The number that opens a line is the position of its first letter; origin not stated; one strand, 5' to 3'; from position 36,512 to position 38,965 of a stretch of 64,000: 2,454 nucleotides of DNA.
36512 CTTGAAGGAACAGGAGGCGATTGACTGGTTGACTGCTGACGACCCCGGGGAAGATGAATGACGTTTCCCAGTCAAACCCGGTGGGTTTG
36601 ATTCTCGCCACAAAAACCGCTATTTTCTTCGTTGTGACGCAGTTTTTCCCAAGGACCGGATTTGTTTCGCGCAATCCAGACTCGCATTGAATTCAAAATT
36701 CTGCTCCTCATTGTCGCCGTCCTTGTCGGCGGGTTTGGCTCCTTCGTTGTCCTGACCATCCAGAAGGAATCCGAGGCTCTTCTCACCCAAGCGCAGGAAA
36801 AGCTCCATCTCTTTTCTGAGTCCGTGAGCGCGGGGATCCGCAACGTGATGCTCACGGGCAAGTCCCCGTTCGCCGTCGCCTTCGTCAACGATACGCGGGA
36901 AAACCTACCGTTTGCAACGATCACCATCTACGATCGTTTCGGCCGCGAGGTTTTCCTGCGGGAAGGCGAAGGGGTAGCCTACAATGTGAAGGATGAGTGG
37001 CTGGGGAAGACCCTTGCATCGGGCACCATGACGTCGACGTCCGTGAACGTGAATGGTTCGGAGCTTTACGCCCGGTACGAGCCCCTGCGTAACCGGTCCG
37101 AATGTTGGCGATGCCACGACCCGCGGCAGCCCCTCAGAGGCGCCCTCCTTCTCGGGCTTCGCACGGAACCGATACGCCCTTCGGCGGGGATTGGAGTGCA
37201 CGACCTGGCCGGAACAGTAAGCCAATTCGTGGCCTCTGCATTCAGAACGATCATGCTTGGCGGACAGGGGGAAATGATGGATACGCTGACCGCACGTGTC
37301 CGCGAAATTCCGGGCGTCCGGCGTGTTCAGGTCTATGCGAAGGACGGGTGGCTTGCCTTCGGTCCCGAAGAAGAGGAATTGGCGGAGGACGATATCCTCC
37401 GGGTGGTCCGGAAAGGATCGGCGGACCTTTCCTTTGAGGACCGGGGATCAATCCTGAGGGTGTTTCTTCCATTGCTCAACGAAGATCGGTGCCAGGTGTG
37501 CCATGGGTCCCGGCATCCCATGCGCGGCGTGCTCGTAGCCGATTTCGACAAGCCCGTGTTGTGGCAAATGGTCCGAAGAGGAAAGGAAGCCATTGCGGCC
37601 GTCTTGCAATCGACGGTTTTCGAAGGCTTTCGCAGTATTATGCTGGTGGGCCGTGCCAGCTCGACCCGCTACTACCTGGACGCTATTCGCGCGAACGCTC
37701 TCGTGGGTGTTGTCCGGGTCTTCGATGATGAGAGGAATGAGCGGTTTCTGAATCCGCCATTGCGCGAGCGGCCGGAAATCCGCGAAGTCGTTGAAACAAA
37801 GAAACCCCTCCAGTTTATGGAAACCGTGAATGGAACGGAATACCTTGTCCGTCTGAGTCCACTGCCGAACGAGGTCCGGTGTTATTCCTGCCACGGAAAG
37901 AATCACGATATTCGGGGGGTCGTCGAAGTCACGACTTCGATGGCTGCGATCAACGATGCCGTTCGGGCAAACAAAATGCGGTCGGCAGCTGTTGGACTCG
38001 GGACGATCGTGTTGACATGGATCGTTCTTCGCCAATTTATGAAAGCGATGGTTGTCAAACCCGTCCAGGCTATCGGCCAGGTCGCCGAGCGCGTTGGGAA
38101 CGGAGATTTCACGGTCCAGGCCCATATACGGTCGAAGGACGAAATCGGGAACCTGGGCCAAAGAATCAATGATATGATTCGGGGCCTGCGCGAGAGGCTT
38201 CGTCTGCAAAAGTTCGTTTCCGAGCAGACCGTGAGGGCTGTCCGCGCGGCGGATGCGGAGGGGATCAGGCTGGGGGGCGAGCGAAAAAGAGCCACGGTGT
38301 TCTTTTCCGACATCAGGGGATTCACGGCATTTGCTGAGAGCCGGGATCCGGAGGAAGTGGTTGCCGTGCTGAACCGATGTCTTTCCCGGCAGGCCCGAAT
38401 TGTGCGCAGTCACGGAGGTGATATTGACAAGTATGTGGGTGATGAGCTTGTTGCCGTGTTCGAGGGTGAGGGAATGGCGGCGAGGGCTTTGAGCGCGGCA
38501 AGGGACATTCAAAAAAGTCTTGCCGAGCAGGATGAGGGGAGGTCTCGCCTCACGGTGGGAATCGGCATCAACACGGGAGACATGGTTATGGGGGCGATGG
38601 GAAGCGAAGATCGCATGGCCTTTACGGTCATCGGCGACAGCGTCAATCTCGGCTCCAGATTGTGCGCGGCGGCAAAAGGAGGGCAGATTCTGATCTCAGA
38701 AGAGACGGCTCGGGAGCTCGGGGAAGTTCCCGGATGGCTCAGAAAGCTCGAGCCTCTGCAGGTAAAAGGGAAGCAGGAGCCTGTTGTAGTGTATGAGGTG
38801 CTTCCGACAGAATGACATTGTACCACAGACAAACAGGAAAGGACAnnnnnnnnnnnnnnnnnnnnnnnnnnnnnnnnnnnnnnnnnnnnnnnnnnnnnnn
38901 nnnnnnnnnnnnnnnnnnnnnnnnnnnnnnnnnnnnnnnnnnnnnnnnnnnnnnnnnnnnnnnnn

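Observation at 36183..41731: Compact same-strand cluster: small STAS-like(?) protein, tri-heme sensor nucleotide cyclase, GAF-PP2C phosphatase, orphan HerA-like ATPase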

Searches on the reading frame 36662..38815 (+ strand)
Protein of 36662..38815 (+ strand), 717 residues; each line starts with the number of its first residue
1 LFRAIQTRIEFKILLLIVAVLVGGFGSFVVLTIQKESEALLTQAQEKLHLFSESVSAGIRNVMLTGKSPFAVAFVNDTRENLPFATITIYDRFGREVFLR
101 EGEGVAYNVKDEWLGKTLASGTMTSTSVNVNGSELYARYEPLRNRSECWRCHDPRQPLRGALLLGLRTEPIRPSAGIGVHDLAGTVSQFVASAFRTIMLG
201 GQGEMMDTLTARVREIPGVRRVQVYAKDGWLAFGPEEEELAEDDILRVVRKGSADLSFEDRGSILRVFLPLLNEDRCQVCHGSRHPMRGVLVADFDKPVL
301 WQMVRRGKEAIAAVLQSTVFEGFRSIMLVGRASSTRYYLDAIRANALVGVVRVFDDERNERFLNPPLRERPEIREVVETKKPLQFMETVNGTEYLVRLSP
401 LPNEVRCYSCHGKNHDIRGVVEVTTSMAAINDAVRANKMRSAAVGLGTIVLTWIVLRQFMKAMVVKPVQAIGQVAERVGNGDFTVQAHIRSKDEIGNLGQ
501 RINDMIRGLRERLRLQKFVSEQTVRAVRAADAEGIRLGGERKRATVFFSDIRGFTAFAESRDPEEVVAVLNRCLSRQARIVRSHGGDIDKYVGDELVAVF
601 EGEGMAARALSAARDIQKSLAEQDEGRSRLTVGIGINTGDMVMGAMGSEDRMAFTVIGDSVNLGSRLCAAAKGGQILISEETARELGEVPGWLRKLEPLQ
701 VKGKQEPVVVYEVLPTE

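Call 3: search_protein_families(library=pfam, proteins=[window:36662-38815:+], max_evalue=0.01)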
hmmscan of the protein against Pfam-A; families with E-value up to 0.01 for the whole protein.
window:36662-38815:+ (717 aa): 5 families
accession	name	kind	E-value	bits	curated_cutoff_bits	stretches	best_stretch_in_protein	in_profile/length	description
PF21563.3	Mcp40H-20_sensor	-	7.4e-32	110.4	27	3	322-427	6-111/112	Methyl-accepting chemotaxis sensory transducer, class 40H, sensor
PF00211.25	Guanylate_cyc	-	1e-20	74.5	21.9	1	543-707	8-176/183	Adenylate and Guanylate cyclase catalytic domain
PF00672.30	HAMP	-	4.9e-11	43.2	25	1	463-511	5-53/53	HAMP domain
PF11845.13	Tll0287-like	-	1.4e-07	32.4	24.1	0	383-418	79-115/144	Tll0287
PF17801.7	Melibiase_C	-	0.0048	17.4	22.9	0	70-136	16-69/71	Alpha galactosidase C-terminal beta sandwich domain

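Call 6: search_protein_families(library=ncbifam, proteins=[window:36662-38815:+], max_evalue=0.01)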
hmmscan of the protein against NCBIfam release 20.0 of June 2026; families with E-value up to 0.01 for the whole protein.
window:36662-38815:+ (717 aa): 14 families
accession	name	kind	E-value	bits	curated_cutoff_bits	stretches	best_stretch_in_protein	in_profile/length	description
NF033092.0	HK_WalK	equivalog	5.9e-10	38.3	725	1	412-512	150-249/594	cell wall metabolism sensor histidine kinase WalK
TIGR03903.1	TOMM_kin_cyc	equivalog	4.2e-08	31.5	705.75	1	558-686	306-436/1267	TOMM system kinase/cyclase fusion protein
NF053592.1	HK_near_YfiR_like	equivalog_domain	4.6e-08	32.9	194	1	413-507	126-219/223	sensor histidine kinase, YfiR-like protein-associated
NF008184.0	PRK10935.1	equivalog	8.1e-07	28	553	1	441-529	153-243/565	nitrate/nitrite two-component system sensor histidine kinase NarQ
NF040691.1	MtrAB_MtrB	equivalog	1.7e-06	27.3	450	1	444-514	193-262/507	MtrAB system histidine kinase MtrB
NF038263.1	prot_phos_SiaA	equivalog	4.9e-06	25.4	700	1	434-529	303-399/658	biofilm regulation protein phosphatase SiaA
NF012163.2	BaeS_SmeS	equivalog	8.8e-06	24.9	500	1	424-512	153-236/457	sensor histidine kinase efflux regulator BaeS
NF007896.0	PRK10600.1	equivalog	8.8e-06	24.6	578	1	453-524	167-239/598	nitrate/nitrite two-component system sensor histidine kinase NarX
NF007423.1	PRK09966.1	equivalog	5.5e-05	22.2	325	1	418-511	130-223/390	diguanylate cyclase DgcN/YfiN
NF008312.0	PRK11100.1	equivalog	9.8e-05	21.3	356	1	414-521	157-262/477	two-component system sensor histidine kinase CreC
NF008468.0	PRK11360.1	equivalog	0.00014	20.4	646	1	374-534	141-288/616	two-component system sensor histidine kinase AtoS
NF007837.0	PRK10549.1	equivalog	0.00044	19.1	603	1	442-510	168-234/466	envelope stress sensor histidine kinase BaeS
NF058645.1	MCPCtpMPsAe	equivalog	0.00059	18.7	900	1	424-511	190-278/558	methyl-accepting chemotaxis protein CtpM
TIGR02956.1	TMAO_torS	equivalog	0.0068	14.5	676.5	1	445-517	337-409/967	TMAO reductase system sensor histidine kinase/response regulator TorS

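Call 7: search_protein_families(library=padloc, proteins=[window:36662-38815:+], max_evalue=0.01)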
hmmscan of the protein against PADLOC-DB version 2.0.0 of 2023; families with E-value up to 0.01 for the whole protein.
window:36662-38815:+ (717 aa): 9 families
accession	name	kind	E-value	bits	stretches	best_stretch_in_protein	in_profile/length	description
PDLC00734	PycC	-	1e-28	98.5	1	513-686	158-344/374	Pycsar cyclase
PDLC02367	PycC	-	3.9e-18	63.7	1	538-686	38-192/226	-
PDLC00766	PycC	-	6e-13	46.8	1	541-685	41-194/232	Pycsar cyclase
PDLC00765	PycC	-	2.1e-10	38.3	1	531-685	244-411/477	Pycsar cyclase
PDLC02369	PycC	-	7.5e-08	30.2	1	545-686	48-191/248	-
PDLC02370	PycC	-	1.5e-06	25.8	1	545-686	83-238/340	-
PDLC02368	PycC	-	4.5e-06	24.4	1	541-688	42-202/234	-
PDLC02366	PycC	-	8e-06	23.1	1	540-685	274-432/486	-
PDLC00764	PycC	-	0.00056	16.9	1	545-607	96-158/449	Pycsar cyclase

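Call 30: find_homologous_proteins(query=window:36662-38815:+, max_evalue=1e-10)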
Query window:36662-38815:+ (717 aa): 112 proteins with E <= 1e-10 among 8000 candidates.
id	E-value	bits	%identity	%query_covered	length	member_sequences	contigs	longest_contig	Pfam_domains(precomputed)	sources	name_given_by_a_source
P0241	0.0e+0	1457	92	100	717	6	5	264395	PF00672.31,PF21563.4,PF11845.14,PF00211.26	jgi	jgi:adenylate cyclase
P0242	0.0e+0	1141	72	99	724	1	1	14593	PF00672.31,PF21563.4,PF11845.14,PF00211.26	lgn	-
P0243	0.0e+0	1113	70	99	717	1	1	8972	PF00672.31,PF21563.4,PF11845.14,PF00211.26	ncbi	-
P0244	0.0e+0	1110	69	99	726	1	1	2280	PF00672.31,PF21563.4,PF11845.14,PF00211.26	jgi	jgi:adenylate cyclase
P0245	0.0e+0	1096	69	99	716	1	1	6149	PF00672.31,PF21563.4,PF11845.14,PF00211.26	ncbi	-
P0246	0.0e+0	1093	68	99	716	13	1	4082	PF00672.31,PF21563.4,PF11845.14,PF00211.26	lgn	-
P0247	5.3e-279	945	60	99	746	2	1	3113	PF00672.31,PF21563.4,PF11845.14,PF00211.26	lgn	-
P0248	3.7e-277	939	59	99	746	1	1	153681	PF00672.31,PF21563.4,PF11845.14,PF00211.26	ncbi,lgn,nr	ncbi:MAG TPA: adenylate/guanylate cyclase domain-containing protein [Bacteroidota bacterium]|nr:aden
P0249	1.3e-275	934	59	99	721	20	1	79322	PF00672.31,PF21563.4,PF11845.14,PF00211.26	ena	-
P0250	8.3e-268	908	59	99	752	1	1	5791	PF00672.31,PF21563.4,PF11845.14,PF00211.26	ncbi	-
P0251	3.6e-267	906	60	99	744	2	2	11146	PF00672.31,PF21563.4,PF11845.14,PF00211.26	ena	-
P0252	1.2e-266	905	61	99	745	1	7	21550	PF00672.31,PF21563.4,PF11845.14,PF00211.26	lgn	-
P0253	4.2e-265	899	58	99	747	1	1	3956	PF00672.31,PF21563.4,PF11845.14,PF00211.26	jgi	jgi:class 3 adenylate cyclase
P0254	1.1e-261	888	55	99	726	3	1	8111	PF00672.31,PF21563.4,PF11845.14,PF00211.26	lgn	-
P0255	5.3e-261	886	58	99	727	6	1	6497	PF00672.31,PF21563.4,PF11845.14,PF00211.26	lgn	-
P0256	9.5e-261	885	58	99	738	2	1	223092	PF00672.31,PF21563.4,PF11845.14,PF00211.26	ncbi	-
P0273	3.5e-252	857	55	99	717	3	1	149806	PF00672.31,PF21563.4,PF11845.14,PF00211.26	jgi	-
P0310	6.4e-201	687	48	96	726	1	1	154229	PF00672.31,PF21563.4,PF11845.14,PF00211.26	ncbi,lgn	-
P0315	7.3e-198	677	48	99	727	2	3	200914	PF00672.31,PF21563.4,PF11845.14,PF00211.26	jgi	-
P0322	2.8e-195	669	47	96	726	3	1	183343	PF00672.31,PF21342.3,PF21563.4,PF11845.14,PF00211.26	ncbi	-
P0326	7.5e-188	644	45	96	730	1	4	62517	PF00672.31,PF21563.4,PF11845.14,PF00211.26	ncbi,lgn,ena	-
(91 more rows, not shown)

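Call 31: find_encoding_contigs(protein=P0256, flank=6000, max_places=1)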
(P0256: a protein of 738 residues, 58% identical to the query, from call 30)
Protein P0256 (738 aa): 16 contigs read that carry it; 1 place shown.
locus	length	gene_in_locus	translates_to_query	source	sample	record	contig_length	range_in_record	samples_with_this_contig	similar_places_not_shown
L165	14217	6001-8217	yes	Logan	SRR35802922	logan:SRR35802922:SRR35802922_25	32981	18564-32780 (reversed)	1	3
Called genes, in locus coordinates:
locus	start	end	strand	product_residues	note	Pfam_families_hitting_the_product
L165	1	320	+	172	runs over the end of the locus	?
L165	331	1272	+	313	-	PF00005:ABC_tran, PF13304:AAA_21 (faint), PF13732:DrrA1-3_C (weak)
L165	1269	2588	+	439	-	PF02321:OEP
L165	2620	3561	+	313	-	PF00005:ABC_tran, PF13304:AAA_21, PF13732:DrrA1-3_C (weak)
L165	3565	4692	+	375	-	PF12679:ABC2_membrane_2, PF12698:ABC2_membrane_3, PF01061:ABC2_membrane, PF12730:ABC2_membrane_4 (weak)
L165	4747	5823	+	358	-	PF12679:ABC2_membrane_2, PF12698:ABC2_membrane_3, PF01061:ABC2_membrane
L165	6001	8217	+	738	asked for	PF11845:Tll0287-like (faint), PF21563:Mcp40H-20_sensor, PF00672:HAMP, PF00211:Guanylate_cyc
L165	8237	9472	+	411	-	PF07228:SpoIIE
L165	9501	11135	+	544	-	PF01935:DUF87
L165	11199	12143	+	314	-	PF00174:Oxidored_molyb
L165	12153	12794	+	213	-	PF01794:Ferric_reduct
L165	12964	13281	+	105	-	-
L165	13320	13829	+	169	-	PF16694:Cytochrome_P460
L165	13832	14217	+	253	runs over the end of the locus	PF00392:GntR (faint), PF22381:Staph_reg_Sar_Rot (weak), PF01978:TrmB (weak), PF12802:MarR_2, PF13463:HTH_27 (weak), PF01047:MarR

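Call 32: find_encoding_contigs(protein=P0310, flank=6000, max_places=1)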
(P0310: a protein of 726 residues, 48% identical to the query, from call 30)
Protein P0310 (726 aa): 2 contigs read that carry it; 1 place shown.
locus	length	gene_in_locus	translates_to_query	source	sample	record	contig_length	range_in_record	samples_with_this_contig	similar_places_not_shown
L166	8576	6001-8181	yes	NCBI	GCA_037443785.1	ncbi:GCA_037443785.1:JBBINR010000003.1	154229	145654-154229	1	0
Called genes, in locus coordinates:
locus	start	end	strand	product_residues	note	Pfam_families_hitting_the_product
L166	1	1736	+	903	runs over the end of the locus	PF18962:Por_Secre_tail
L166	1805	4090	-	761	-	PF09371:Tex_N, PF22706:Tex_central_region, PF14639:YqgF (weak), PF16921:Tex_YqgF, PF14635:HHH_7 (weak), PF12836:HHH_3, PF17674:HHH_9, PF00575:S1, +1 more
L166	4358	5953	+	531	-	PF01580:FtsK_SpoIIIE (faint), PF01935:DUF87, PF10412:TrwB_AAD_bind (faint)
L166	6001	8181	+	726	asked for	PF11845:Tll0287-like (faint), PF21563:Mcp40H-20_sensor, PF00672:HAMP, PF00211:Guanylate_cyc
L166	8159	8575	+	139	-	?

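Call 33: find_encoding_contigs(protein=P0322, flank=6000, max_places=1)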
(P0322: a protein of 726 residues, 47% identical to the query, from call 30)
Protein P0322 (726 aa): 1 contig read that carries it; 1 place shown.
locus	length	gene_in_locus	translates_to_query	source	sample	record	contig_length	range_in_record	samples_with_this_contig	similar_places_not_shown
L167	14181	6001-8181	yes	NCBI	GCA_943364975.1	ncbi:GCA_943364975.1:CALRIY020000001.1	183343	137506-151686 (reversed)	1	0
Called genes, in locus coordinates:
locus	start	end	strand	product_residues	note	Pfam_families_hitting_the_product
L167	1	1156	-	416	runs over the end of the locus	PF16491:Peptidase_M48_N, PF01435:Peptidase_M48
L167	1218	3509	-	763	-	PF09371:Tex_N, PF22706:Tex_central_region, PF14639:YqgF (weak), PF16921:Tex_YqgF, PF12836:HHH_3, PF17674:HHH_9, PF00575:S1, PF23459:S1_RRP5, +1 more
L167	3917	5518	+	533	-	PF01580:FtsK_SpoIIIE (faint), PF01935:DUF87, PF05872:HerA_C (faint), PF12846:AAA_10 (faint)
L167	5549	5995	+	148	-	-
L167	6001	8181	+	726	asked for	PF11845:Tll0287-like (faint), PF21563:Mcp40H-20_sensor, PF21342:SoxA-TsdA_cyt-c (faint), PF21563:Mcp40H-20_sensor, PF00672:HAMP, PF00211:Guanylate_cyc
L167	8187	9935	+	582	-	PF02638:GHL10, PF13200:DUF4015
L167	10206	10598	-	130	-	-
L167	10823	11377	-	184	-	PF00849:PseudoU_synth_2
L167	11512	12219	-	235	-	PF09365:DUF2461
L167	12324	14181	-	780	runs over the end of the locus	PF19220:Rod_CreS (faint), PF24161:CCDC39 (weak), PF00989:PAS, PF08448:PAS_4, PF13426:PAS_9, PF08447:PAS_3 (weak), PF00512:HisKA, PF02518:HATPase_c, +1 more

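Call 34: find_encoding_contigs(protein=P0273, flank=6000, max_places=1)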
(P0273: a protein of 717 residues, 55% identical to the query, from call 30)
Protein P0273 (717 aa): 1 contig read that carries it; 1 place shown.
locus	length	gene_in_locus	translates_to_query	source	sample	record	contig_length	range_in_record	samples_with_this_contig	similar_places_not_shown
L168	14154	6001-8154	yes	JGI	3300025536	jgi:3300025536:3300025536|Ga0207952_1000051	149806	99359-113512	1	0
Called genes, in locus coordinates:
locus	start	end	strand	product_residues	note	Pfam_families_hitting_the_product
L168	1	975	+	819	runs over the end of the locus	PF07719:TPR_2 (faint), PF09976:TPR_21 (faint), PF13174:TPR_6 (faint), PF13424:TPR_12 (faint), PF13432:TPR_16 (faint)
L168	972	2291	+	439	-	PF08245:Mur_ligase_M, PF27239:FOL3_C (weak), PF02875:Mur_ligase_C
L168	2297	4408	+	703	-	PF00403:HMA (weak), PF00122:E1-E2_ATPase, PF00702:Hydrolase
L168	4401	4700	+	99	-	PF11731:Cdd1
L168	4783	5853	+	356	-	PF20230:DUF6588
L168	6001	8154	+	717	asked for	PF21563:Mcp40H-20_sensor, PF11845:Tll0287-like (faint), PF21563:Mcp40H-20_sensor, PF00672:HAMP, PF00211:Guanylate_cyc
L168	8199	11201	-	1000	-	PF00072:Response_reg (faint), PF01326:PPDK_N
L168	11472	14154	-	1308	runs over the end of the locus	PF21471:Reelin_subrepeat-B (faint), PF13620:CarboxypepD_reg (faint), PF17210:SdrD_B, PF17802:SpaA (faint), PF17210:SdrD_B, PF18962:Por_Secre_tail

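Call 35: find_encoding_contigs(protein=P0315, flank=6000, max_places=1)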
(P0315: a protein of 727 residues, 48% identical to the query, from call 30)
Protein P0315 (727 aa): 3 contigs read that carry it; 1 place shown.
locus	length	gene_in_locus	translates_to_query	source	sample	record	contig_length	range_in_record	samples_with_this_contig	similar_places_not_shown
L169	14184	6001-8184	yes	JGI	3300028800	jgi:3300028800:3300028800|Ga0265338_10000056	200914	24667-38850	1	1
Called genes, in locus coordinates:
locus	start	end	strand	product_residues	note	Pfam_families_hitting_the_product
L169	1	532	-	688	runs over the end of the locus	PF26550:Tricorn_2nd, PF26549:Tricorn_N, PF07676:PD40, PF25174:Beta-prop_THOC3 (weak), PF26549:Tricorn_N, PF02897:Peptidase_S9_N (weak), PF20434:BD-FAE (weak), PF00326:Peptidase_S9, +2 more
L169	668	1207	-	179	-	PF22769:DCD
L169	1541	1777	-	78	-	PF00313:CSD, PF07497:Rho_RNA_bind (weak)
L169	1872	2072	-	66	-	PF00313:CSD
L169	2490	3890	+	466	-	PF01266:DAO (faint), PF03486:HI0933_like (faint), PF07992:Pyr_redox_2, PF12831:FAD_oxidored (weak), PF13450:NAD_binding_8 (faint), PF13738:Pyr_redox_3, PF00070:Pyr_redox, PF02852:Pyr_redox_dim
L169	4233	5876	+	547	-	PF01580:FtsK_SpoIIIE (faint), PF01935:DUF87, PF10412:TrwB_AAD_bind (weak), PF05872:HerA_C (weak)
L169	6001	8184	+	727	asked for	PF11845:Tll0287-like (faint), PF21563:Mcp40H-20_sensor, PF00672:HAMP, PF00211:Guanylate_cyc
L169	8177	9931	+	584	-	PF02638:GHL10, PF13200:DUF4015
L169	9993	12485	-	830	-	PF13570:Beta-prop_ACSF4 (faint), PF25293:Beta-prop_EMC1_N (faint), PF01011:PQQ (faint), PF13360:PQQ_2 (weak)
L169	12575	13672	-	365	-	PF18962:Por_Secre_tail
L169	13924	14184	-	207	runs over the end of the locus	PF00072:Response_reg, PF00196:GerE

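Call 36: find_encoding_contigs(protein=P0326, flank=6000, max_places=1)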
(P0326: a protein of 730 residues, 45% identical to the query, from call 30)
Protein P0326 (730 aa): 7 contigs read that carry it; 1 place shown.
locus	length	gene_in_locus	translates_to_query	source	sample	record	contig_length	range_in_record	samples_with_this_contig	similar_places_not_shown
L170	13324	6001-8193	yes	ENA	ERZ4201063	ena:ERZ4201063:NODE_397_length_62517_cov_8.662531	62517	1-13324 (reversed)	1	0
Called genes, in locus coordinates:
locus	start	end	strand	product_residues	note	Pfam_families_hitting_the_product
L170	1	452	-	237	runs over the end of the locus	PF01553:Acyltransferase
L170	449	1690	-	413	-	PF16491:Peptidase_M48_N, PF01435:Peptidase_M48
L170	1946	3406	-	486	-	PF14639:YqgF (weak), PF16921:Tex_YqgF, PF14635:HHH_7 (weak), PF12836:HHH_3, PF17674:HHH_9, PF00575:S1, PF23459:S1_RRP5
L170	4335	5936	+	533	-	PF01580:FtsK_SpoIIIE (faint), PF01935:DUF87, PF12846:AAA_10 (faint), PF10412:TrwB_AAD_bind (faint)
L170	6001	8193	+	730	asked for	PF21563:Mcp40H-20_sensor (weak), PF11845:Tll0287-like (faint), PF21563:Mcp40H-20_sensor, PF00672:HAMP, PF00211:Guanylate_cyc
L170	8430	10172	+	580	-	PF02638:GHL10, PF13200:DUF4015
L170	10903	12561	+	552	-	PF01839:FG-GAP (faint), PF13517:FG-GAP_3 (weak), PF18962:Por_Secre_tail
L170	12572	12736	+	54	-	-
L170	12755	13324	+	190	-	?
